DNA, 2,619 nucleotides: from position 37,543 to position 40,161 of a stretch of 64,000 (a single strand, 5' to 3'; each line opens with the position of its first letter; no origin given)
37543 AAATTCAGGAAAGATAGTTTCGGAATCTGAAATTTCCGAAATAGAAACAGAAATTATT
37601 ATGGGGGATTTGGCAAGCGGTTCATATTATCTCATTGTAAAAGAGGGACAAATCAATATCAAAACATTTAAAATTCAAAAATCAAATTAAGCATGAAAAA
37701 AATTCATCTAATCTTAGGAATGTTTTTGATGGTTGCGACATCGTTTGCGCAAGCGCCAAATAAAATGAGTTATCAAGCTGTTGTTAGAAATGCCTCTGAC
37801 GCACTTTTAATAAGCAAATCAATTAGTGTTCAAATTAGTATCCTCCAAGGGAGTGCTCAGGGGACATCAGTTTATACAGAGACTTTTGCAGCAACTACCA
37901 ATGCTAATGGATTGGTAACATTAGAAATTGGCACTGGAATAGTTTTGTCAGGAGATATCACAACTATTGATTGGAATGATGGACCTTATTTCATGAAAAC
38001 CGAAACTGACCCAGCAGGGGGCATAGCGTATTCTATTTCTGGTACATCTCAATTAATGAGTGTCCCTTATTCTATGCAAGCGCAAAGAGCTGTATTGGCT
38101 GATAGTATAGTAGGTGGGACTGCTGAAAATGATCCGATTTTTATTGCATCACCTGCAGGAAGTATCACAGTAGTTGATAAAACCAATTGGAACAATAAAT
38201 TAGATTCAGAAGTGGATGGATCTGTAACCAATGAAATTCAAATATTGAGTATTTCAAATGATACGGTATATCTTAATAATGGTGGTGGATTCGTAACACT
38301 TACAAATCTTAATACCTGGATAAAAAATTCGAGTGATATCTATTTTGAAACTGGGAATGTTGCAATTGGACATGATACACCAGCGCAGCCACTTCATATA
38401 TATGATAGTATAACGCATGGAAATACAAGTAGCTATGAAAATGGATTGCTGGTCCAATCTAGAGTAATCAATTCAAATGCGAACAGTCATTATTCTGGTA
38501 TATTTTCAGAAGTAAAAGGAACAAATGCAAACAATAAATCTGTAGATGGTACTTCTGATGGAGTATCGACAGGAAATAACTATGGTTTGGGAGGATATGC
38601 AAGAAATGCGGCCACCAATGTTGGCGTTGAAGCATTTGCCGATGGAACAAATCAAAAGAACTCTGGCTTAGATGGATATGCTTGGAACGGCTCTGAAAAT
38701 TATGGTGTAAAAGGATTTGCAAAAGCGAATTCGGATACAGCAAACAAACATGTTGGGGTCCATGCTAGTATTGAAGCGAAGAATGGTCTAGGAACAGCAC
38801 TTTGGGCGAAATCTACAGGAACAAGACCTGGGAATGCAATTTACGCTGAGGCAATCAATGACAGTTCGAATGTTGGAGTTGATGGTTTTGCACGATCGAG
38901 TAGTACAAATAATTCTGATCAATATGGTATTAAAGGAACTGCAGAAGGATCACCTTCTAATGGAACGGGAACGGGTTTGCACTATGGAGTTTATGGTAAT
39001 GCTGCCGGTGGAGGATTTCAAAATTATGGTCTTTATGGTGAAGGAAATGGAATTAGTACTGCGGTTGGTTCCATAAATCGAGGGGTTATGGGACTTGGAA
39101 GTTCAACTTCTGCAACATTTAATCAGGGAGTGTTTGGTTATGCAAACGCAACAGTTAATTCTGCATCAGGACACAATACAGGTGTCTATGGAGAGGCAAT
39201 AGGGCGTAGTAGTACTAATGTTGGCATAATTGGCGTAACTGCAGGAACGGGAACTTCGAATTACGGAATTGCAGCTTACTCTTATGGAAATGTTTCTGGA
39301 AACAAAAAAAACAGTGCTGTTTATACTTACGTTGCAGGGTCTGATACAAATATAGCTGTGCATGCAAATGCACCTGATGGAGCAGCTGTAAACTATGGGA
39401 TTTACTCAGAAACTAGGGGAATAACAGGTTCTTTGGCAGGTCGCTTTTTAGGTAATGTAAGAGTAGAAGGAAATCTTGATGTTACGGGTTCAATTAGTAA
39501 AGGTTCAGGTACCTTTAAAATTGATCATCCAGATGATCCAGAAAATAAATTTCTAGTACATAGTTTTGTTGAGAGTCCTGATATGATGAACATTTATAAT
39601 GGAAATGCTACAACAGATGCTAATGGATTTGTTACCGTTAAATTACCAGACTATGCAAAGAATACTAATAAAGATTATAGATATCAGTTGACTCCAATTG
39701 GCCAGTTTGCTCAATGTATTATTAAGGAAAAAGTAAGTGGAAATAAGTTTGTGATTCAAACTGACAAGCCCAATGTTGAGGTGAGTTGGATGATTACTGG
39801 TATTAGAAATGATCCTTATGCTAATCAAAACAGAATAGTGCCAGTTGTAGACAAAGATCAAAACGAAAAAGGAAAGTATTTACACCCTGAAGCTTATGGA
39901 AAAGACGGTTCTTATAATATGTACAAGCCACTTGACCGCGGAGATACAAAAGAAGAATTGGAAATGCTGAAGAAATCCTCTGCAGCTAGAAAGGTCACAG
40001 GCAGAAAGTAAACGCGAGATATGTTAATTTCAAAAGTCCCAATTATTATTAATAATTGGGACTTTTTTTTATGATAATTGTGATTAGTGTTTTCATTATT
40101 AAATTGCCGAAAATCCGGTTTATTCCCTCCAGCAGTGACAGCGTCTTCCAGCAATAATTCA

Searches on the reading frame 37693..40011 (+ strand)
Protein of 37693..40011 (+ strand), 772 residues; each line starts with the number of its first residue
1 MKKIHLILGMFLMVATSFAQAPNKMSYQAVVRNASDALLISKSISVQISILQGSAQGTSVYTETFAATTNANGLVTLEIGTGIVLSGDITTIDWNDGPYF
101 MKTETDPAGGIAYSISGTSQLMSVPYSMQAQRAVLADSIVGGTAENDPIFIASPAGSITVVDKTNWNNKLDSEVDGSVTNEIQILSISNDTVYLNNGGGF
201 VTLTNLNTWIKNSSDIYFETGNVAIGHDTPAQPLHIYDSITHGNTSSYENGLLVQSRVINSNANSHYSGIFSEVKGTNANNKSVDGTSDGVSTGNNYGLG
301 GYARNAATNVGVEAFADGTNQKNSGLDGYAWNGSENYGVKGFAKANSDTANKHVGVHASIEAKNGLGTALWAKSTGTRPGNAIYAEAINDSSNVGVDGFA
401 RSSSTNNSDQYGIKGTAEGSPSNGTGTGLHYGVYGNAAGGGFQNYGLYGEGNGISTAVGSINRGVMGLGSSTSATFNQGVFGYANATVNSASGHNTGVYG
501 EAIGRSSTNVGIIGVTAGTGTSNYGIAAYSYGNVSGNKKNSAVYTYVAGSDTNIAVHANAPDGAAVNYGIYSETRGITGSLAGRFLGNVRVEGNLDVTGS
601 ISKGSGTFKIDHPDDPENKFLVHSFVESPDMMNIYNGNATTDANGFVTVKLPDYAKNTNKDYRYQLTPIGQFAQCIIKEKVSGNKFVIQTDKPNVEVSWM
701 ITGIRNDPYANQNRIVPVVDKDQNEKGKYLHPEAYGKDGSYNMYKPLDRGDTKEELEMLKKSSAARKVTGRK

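Call 12: search_protein_families(library=pfam, proteins=[window:37693-40011:+], max_evalue=0.0001)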
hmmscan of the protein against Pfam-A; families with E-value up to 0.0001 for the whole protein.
window:37693-40011:+ (772 aa): 0 families

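Call 50: search_protein_families(library=ncbifam, proteins=[window:37693-40011:+], max_evalue=0.00001)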
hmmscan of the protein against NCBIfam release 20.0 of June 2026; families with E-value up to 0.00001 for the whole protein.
window:37693-40011:+ (772 aa): 1 family
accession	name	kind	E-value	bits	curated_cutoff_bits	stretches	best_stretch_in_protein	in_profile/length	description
NF053851.1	Bdello_MAT_N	subfamily_domain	5.9e-08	32.7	60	1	11-85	3-78/162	mosaic adhesive trimer family chimeric fiber protein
